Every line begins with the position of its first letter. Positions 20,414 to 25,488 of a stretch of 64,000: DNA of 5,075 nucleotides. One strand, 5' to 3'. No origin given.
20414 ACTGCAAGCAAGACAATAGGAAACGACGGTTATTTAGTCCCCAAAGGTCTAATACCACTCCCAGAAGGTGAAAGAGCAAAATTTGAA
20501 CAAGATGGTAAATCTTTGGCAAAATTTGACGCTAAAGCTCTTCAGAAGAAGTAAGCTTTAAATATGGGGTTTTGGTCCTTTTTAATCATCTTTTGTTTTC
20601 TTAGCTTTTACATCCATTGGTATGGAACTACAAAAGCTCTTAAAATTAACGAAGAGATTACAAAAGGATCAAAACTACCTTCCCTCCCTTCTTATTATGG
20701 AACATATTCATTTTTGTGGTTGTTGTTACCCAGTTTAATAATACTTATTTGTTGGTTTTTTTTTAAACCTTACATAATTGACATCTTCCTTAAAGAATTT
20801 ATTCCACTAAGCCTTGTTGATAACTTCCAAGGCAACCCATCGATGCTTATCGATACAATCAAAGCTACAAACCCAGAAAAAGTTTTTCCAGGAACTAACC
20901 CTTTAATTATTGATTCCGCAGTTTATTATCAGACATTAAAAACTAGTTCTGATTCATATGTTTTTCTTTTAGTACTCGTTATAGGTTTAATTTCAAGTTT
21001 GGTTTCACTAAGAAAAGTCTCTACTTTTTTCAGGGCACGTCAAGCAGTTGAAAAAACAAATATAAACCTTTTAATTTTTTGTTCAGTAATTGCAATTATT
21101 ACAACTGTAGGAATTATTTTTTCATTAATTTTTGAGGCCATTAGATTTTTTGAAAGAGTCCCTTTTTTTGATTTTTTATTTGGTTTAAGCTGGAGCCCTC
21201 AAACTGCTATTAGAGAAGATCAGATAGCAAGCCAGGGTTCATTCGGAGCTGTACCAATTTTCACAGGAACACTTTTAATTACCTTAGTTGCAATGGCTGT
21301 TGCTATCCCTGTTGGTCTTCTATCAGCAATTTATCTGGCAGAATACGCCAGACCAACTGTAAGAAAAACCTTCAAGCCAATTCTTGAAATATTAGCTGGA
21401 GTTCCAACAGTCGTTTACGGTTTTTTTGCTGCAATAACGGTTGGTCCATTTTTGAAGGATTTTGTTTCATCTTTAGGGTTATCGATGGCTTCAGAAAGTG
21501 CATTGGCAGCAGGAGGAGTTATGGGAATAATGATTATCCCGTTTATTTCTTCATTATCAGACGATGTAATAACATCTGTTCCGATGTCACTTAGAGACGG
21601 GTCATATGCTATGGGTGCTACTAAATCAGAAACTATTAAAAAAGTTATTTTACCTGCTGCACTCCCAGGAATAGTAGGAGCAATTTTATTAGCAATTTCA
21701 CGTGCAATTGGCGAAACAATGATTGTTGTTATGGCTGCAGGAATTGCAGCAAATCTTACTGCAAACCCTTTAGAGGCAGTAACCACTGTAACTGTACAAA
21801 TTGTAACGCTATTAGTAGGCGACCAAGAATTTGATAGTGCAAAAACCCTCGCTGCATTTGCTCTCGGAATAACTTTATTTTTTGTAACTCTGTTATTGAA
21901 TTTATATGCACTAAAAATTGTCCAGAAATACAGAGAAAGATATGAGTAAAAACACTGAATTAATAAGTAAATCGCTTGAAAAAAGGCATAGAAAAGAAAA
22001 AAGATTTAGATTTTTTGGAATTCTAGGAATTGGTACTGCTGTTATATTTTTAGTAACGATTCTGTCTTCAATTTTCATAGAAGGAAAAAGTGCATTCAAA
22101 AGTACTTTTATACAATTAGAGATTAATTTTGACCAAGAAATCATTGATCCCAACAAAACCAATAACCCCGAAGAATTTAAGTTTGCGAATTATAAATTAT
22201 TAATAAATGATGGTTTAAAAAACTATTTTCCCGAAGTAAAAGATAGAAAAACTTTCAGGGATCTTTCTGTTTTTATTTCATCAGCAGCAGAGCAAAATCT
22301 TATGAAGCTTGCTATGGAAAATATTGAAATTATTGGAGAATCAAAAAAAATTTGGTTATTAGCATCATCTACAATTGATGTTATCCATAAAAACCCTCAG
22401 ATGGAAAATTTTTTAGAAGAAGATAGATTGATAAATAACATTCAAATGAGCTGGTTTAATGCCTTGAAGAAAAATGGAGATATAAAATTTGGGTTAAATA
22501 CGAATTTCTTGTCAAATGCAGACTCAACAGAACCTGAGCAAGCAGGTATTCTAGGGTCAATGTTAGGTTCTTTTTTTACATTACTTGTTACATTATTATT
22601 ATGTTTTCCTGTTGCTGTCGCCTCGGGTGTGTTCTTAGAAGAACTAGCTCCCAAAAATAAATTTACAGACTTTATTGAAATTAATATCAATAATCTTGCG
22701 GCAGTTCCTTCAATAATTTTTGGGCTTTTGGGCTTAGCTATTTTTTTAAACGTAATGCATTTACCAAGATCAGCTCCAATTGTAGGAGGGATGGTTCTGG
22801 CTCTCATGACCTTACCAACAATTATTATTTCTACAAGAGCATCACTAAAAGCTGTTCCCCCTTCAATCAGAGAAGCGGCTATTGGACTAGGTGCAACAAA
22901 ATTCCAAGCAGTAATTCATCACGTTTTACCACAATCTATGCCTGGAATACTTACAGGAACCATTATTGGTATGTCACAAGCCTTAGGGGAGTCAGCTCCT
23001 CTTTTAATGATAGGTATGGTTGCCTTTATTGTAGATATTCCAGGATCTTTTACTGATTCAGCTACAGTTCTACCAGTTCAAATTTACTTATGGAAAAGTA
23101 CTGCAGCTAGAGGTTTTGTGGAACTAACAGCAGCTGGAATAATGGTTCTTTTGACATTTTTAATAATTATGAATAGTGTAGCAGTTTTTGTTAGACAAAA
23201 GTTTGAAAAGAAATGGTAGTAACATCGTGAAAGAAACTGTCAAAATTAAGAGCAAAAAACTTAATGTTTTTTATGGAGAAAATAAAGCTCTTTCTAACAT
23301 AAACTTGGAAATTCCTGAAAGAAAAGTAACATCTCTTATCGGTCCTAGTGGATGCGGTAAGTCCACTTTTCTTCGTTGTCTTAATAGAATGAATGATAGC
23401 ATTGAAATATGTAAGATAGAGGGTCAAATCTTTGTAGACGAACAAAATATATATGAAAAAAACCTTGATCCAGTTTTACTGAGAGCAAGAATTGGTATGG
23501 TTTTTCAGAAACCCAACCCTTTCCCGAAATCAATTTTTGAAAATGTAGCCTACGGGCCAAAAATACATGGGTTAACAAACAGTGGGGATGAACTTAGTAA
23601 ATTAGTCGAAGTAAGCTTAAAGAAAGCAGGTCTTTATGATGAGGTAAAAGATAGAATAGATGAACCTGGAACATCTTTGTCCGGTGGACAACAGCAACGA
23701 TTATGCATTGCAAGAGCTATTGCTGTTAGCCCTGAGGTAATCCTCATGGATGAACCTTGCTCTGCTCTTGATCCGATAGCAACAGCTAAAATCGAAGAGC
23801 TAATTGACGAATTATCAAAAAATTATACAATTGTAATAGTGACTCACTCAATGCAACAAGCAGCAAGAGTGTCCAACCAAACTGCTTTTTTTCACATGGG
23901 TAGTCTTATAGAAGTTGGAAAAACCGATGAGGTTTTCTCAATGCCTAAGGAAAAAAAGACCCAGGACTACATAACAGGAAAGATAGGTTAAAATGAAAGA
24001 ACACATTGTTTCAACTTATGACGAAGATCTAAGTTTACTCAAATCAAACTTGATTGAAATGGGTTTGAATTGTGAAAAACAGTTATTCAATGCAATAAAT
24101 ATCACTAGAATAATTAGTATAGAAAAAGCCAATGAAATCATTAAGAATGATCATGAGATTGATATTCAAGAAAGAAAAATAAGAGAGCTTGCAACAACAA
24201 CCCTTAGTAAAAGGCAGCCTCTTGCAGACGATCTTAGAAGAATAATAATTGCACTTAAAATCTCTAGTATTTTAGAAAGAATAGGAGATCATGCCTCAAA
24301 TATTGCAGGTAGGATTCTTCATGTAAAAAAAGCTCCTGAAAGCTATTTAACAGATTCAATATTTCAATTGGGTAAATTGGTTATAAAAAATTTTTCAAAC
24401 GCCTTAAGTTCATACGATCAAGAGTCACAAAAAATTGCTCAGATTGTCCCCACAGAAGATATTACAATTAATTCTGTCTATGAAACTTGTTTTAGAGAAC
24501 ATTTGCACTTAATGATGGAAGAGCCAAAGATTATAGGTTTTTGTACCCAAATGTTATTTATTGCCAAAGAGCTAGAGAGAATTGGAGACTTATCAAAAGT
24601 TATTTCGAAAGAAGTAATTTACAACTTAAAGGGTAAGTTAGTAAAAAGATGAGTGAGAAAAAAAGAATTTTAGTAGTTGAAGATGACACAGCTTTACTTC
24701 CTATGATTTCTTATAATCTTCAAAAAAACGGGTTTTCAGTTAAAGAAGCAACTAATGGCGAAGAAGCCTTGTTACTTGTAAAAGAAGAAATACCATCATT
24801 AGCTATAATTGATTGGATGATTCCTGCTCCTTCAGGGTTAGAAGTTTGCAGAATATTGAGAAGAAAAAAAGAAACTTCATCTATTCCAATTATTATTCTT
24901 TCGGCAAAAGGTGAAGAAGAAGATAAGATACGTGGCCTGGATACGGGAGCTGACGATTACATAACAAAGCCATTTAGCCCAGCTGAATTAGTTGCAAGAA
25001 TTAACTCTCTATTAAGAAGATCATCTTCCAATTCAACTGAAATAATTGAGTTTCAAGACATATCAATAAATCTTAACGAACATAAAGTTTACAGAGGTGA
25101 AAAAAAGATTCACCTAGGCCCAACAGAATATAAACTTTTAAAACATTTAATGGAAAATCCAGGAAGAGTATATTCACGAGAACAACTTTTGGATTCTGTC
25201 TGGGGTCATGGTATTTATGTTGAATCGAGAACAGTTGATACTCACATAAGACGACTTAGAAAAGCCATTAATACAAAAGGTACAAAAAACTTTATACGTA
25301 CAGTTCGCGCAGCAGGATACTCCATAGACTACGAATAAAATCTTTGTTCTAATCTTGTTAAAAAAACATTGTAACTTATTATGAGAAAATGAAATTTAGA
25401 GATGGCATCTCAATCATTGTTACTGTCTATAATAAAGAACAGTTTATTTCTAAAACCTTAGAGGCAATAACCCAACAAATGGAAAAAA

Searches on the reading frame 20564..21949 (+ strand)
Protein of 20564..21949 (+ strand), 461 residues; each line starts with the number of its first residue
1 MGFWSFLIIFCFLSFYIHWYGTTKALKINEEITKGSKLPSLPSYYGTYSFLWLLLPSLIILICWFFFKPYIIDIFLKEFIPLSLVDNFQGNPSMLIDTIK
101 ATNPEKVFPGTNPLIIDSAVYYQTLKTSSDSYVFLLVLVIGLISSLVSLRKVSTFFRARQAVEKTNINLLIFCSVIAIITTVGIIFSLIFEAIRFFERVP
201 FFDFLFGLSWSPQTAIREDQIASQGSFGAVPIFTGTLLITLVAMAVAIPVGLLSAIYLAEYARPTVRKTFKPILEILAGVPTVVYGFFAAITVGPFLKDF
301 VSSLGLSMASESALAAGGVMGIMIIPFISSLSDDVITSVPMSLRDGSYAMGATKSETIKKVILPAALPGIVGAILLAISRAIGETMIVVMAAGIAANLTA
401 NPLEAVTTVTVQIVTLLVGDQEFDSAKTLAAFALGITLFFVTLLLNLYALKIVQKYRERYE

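Call 4: search_protein_families(library=pfam, proteins=[window:20564-21949:+])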
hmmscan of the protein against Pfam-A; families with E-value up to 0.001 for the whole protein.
window:20564-21949:+ (461 aa): 2 families
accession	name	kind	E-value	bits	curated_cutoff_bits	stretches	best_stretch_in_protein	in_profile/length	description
PF00528.27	BPD_transp_1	-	4.4e-15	56.3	26.4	1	248-454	2-180/184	Binding-protein-dependent transport system inner membrane component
PF12501.13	DUF3708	-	5.8e-14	52.5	24.1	1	7-178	4-164/166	Phosphate ATP-binding cassette transporter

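Call 5: search_protein_families(library=ncbifam, proteins=[window:20564-21949:+])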
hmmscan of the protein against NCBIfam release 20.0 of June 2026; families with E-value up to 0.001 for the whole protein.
window:20564-21949:+ (461 aa): 12 families
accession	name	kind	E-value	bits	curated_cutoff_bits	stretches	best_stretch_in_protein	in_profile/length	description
TIGR02138.1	phosphate_pstC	equivalog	6.3e-85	284.8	196.45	1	164-456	2-295/296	phosphate ABC transporter permease subunit PstC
TIGR00974.1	3a0107s02c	equivalog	5.1e-47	160.3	193.45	1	165-455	3-269/272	phosphate ABC transporter permease PstA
NF008435.0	PRK11275.1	equivalog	6.5e-27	94.4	502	1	171-445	24-301/319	phosphate ABC transporter permease PstC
NF008430.0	PRK11268.1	equivalog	4.6e-18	65.3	439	1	229-455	79-292/295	phosphate ABC transporter permease PstA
TIGR02139.1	permease_CysT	equivalog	9.3e-11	41.8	246.1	1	235-448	54-258/265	sulfate ABC transporter permease subunit CysT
TIGR02141.1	modB_ABC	equivalog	8.1e-10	38.7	182.6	1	236-441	3-199/208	molybdate ABC transporter permease subunit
TIGR01581.1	Mo_ABC_porter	hypoth_equivalog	4.6e-09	36.1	210.3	1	236-437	30-219/225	ABC transporter permease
TIGR03416.1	ABC_choXWV_perm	equivalog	1e-07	31.7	363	1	235-411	94-246/267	choline ABC transporter permease subunit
TIGR00969.1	3a0106s02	subfamily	1.3e-07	31.4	240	1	233-445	63-262/272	sulfate ABC transporter permease subunit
NF008208.0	PRK10971.1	equivalog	3.5e-07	30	415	1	234-454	61-267/277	sulfate/thiosulfate ABC transporter permease CysT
NF006939.0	PRK09421.1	equivalog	6.3e-07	29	262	1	237-450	16-221/230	molybdate ABC transporter permease subunit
NF008049.0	PRK10782.1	subfamily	4.4e-06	26.5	212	1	237-384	21-160/217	methionine ABC transporter permease MetI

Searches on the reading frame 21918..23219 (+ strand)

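Call 11: search_protein_families(library=ncbifam, proteins=[window:21918-23219:+], max_evalue=1e-10)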
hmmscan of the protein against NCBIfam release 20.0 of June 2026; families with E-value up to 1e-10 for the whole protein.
window:21918-23219:+ (433 aa): 5 families
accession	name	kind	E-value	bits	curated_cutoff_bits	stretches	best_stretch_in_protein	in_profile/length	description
TIGR00974.1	3a0107s02c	equivalog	2.2e-62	210.7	193.45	1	192-430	33-271/272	phosphate ABC transporter permease PstA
TIGR02138.1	phosphate_pstC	equivalog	3.7e-38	131.2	196.45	1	180-428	31-294/296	phosphate ABC transporter permease subunit PstC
NF008430.0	PRK11268.1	equivalog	3.8e-26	91.8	439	1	201-428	69-292/295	phosphate ABC transporter permease PstA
NF008435.0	PRK11275.1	equivalog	1.3e-18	67.1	502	0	190-279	51-138/319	phosphate ABC transporter permease PstC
NF006939.0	PRK09421.1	equivalog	8.1e-11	41.7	262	0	294-427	100-226/230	molybdate ABC transporter permease subunit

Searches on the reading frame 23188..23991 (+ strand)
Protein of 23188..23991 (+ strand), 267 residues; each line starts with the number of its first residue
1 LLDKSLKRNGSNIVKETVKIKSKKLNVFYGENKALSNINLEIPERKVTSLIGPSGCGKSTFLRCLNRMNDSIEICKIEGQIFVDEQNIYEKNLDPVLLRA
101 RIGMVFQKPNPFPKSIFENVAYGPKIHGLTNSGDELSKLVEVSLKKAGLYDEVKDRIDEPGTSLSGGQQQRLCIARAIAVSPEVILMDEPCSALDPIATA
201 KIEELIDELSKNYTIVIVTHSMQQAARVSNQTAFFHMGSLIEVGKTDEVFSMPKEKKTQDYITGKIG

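Call 11: search_protein_families(library=ncbifam, proteins=[window:23188-23991:+], max_evalue=1e-10)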
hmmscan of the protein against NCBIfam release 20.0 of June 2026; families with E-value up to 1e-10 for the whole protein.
window:23188-23991:+ (267 aa): 168 families (the best 25 are shown)
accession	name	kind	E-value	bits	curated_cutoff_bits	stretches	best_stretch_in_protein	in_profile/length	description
TIGR00972.1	3a0107s01c2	equivalog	1.2e-121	404.7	343.2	1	20-267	2-248/248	phosphate ABC transporter ATP-binding protein PstB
NF010860.0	PRK14267.1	equivalog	2.5e-93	312.4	412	1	19-267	4-253/253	phosphate ABC transporter ATP-binding protein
NF010851.0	PRK14258.1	subfamily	6.5e-79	265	425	1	19-266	7-260/261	phosphate ABC transporter ATP-binding protein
NF010864.0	PRK14271.1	equivalog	2.9e-69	233.2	561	1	27-265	29-265/276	phosphate ABC transporter ATP-binding protein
NF010840.0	PRK14246.1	equivalog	4.2e-67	226.5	425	1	24-266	15-256/257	phosphate ABC transporter ATP-binding protein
NF007027.0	PRK09493.1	equivalog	3.9e-49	167.2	379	1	21-262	3-236/240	glutamine ABC transporter ATP-binding protein GlnQ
TIGR04521.1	ECF_ATPase_2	equivalog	4.6e-47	160.4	330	1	31-257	17-240/279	energy-coupling factor transporter ATPase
TIGR01186.1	proV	subfamily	6e-46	157.2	326.6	1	30-263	4-231/363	betaine/proline/choline family ABC transporter ATP-binding protein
NF008428.0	PRK11264.1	equivalog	8.9e-46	156.1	406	1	20-263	4-245/250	L-cystine ABC transporter ATP-binding protein TcyN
NF008338.0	PRK11124.1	equivalog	2.1e-44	151.9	369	1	20-262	3-240/242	arginine ABC transporter ATP-binding protein ArtP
TIGR02314.1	ABC_MetN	equivalog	6.7e-43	147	499.7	1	31-263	17-242/343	methionine ABC transporter ATP-binding protein MetN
NF007908.0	PRK10619.1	equivalog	1.2e-42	145.9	466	1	19-265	5-255/257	histidine ABC transporter ATP-binding protein HisP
TIGR03005.1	ectoine_ehuA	equivalog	1.2e-41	142.6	345.4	1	24-262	5-247/252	ectoine/hydroxyectoine ABC transporter ATP-binding protein EhuA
NF010158.0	PRK13637.1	equivalog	1.8e-41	142.2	390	1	31-251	19-234/287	energy-coupling factor transporter ATPase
TIGR04520.1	ECF_ATPase_1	equivalog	4.6e-40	137.7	315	1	21-254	2-228/269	energy-coupling factor transporter ATPase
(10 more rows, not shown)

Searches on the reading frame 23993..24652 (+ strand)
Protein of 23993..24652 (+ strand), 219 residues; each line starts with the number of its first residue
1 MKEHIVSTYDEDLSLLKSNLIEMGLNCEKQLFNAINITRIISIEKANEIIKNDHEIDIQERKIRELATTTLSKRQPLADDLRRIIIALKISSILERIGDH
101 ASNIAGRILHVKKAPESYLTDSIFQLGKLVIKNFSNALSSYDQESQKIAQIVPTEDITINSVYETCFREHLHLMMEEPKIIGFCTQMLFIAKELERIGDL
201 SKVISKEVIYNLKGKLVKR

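Call 11: search_protein_families(library=ncbifam, proteins=[window:23993-24652:+], max_evalue=1e-10)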
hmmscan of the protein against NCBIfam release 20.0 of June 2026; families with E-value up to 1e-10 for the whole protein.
window:23993-24652:+ (219 aa): 2 families
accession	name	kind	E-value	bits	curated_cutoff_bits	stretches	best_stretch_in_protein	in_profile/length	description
TIGR02135.1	phoU_full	equivalog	1.3e-51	175.2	130.25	1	8-216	2-211/212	phosphate signaling complex protein PhoU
NF008332.0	PRK11115.1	equivalog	3.6e-36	124.9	342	1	2-218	7-223/239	phosphate signaling complex protein PhoU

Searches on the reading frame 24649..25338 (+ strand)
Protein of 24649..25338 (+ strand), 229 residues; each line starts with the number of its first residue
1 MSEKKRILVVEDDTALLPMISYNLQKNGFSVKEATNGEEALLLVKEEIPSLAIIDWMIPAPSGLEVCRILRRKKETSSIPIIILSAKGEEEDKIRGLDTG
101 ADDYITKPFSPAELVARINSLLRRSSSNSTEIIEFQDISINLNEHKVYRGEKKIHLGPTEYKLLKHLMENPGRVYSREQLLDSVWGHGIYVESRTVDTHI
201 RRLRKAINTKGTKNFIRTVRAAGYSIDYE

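Call 11: search_protein_families(library=ncbifam, proteins=[window:24649-25338:+], max_evalue=1e-10)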
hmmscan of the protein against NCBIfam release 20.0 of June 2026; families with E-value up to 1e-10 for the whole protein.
window:24649-25338:+ (229 aa): 64 families (the best 25 are shown)
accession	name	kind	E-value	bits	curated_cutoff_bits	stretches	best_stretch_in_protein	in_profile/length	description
TIGR02154.1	PhoB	equivalog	1.6e-97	325.2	296.2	1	4-227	2-226/226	phosphate regulon transcriptional regulator PhoB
NF007546.0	PRK10161.1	equivalog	3.9e-76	255.6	471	1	5-225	3-224/229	phosphate response regulator transcription factor PhoB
NF040689.1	MtrAB_MtrA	equivalog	2.3e-65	220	300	1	7-225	1-217/219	MtrAB system response regulator MtrA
NF053854.1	RespRegPhoBBctds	equivalog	2.2e-59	200.6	270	1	7-225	1-223/225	two-component system response regulator PhoB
NF045944.1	ResRegRpaBCyano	equivalog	5.6e-59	199.3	330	1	8-226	1-227/229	response regulator transcription factor RpaB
NF008296.0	PRK11083.1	equivalog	1e-58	198.5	273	1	4-227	3-226/228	two-component system response regulator CreB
NF040534.1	resp_reg_YycF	equivalog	2.1e-56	190.8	340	1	5-226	1-227/231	response regulator YycF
NF041733.1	resp_reg_CseB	equivalog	7.5e-55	185.8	350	1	6-226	2-226/228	two-component system response regulator CseB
NF033117.2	vanR_ACDEGLN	exception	1.4e-54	185.1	350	1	7-227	1-226/226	VanR-ABDEGLN family response regulator transcription factor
NF041734.1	resp_reg_RppA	equivalog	6.6e-54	182.7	250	1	6-226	2-227/229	two-component system response regulator RppA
NF007982.1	PRK10710.1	equivalog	1.3e-53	182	380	1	3-225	6-226/235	envelope stress response regulator BaeR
TIGR01387.1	cztR_silR_copR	subfamily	2.6e-51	174.3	279.2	1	7-226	1-218/218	heavy metal response regulator transcription factor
NF007005.1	PRK09468.1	equivalog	5.3e-51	173.3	331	1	3-225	2-230/237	osmolarity response regulator transcription factor OmpR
NF041209.1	resp_regPieR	equivalog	2.9e-49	167.8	450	1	6-227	2-228/231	two component system response regulator PieR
NF033120.0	vanR_FM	exception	5e-49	167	460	1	6-226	5-229/231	vancomycin resistance response regulator transcription factor, VanR-F/VanR-M family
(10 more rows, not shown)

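Call 83: search_solved_structures(query=window:24649-25338:+, max_evalue=1e-20, show_alignments=3)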
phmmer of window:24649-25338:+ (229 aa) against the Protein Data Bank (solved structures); distinct sequences matched with E-value up to 1e-20: 63 (the best 60 are shown).
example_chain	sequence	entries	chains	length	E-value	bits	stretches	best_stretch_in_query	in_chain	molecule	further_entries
2gwr_A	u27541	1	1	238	2.4e-49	171.1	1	4-225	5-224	DNA-binding response regulator mtrA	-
2oqr_A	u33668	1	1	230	1.4e-42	149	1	6-227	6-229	Sensory transduction protein regX3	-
9dvt_R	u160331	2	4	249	5.5e-41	143.8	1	4-227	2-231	DNA-binding dual master transcriptional regulator RpaA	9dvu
4b09_A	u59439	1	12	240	7.2e-41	143.4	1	5-225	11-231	TRANSCRIPTIONAL REGULATORY PROTEIN BAER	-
9ji3_J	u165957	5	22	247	7.4e-41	143.3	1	4-225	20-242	DNA-binding response regulator | Possible two component system response transcriptional positive regulator PhoP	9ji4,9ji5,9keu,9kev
3r0j_A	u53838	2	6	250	7.7e-41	143.3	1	4-225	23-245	POSSIBLE TWO COMPONENT SYSTEM RESPONSE TRANSCRIPTIONAL POSITIVE REGULATOR PHOP | Response regulator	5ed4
1kgs_A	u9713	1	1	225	7.1e-40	140.1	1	6-225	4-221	DNA BINDING RESPONSE REGULATOR D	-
4kfc_A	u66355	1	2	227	1.5e-39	139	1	6-210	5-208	KDP operon transcriptional regulatory protein KdpE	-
6lgq_D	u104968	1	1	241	1.8e-39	138.8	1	5-209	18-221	DNA-binding response regulator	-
4kny_A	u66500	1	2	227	2e-39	138.7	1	6-209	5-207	KDP operon transcriptional regulatory protein KdpE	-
1ys6_A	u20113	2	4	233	1.4e-36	129.3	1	5-226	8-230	Transcriptional regulatory protein prrA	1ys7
1b00_A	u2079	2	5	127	2e-36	128.8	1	5-126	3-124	PHOSPHATE REGULON TRANSCRIPTIONAL REGULATORY PROTEIN PHOB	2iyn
1zes_A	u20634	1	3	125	2.3e-36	128.7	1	5-126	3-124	Phosphate regulon transcriptional regulatory protein phoB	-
9ket_J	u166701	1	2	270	3.5e-36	128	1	44-225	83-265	Possible two component system response transcriptional positive regulator PhoP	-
1p2f_A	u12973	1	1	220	1.3e-35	126.2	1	6-225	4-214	Response Regulator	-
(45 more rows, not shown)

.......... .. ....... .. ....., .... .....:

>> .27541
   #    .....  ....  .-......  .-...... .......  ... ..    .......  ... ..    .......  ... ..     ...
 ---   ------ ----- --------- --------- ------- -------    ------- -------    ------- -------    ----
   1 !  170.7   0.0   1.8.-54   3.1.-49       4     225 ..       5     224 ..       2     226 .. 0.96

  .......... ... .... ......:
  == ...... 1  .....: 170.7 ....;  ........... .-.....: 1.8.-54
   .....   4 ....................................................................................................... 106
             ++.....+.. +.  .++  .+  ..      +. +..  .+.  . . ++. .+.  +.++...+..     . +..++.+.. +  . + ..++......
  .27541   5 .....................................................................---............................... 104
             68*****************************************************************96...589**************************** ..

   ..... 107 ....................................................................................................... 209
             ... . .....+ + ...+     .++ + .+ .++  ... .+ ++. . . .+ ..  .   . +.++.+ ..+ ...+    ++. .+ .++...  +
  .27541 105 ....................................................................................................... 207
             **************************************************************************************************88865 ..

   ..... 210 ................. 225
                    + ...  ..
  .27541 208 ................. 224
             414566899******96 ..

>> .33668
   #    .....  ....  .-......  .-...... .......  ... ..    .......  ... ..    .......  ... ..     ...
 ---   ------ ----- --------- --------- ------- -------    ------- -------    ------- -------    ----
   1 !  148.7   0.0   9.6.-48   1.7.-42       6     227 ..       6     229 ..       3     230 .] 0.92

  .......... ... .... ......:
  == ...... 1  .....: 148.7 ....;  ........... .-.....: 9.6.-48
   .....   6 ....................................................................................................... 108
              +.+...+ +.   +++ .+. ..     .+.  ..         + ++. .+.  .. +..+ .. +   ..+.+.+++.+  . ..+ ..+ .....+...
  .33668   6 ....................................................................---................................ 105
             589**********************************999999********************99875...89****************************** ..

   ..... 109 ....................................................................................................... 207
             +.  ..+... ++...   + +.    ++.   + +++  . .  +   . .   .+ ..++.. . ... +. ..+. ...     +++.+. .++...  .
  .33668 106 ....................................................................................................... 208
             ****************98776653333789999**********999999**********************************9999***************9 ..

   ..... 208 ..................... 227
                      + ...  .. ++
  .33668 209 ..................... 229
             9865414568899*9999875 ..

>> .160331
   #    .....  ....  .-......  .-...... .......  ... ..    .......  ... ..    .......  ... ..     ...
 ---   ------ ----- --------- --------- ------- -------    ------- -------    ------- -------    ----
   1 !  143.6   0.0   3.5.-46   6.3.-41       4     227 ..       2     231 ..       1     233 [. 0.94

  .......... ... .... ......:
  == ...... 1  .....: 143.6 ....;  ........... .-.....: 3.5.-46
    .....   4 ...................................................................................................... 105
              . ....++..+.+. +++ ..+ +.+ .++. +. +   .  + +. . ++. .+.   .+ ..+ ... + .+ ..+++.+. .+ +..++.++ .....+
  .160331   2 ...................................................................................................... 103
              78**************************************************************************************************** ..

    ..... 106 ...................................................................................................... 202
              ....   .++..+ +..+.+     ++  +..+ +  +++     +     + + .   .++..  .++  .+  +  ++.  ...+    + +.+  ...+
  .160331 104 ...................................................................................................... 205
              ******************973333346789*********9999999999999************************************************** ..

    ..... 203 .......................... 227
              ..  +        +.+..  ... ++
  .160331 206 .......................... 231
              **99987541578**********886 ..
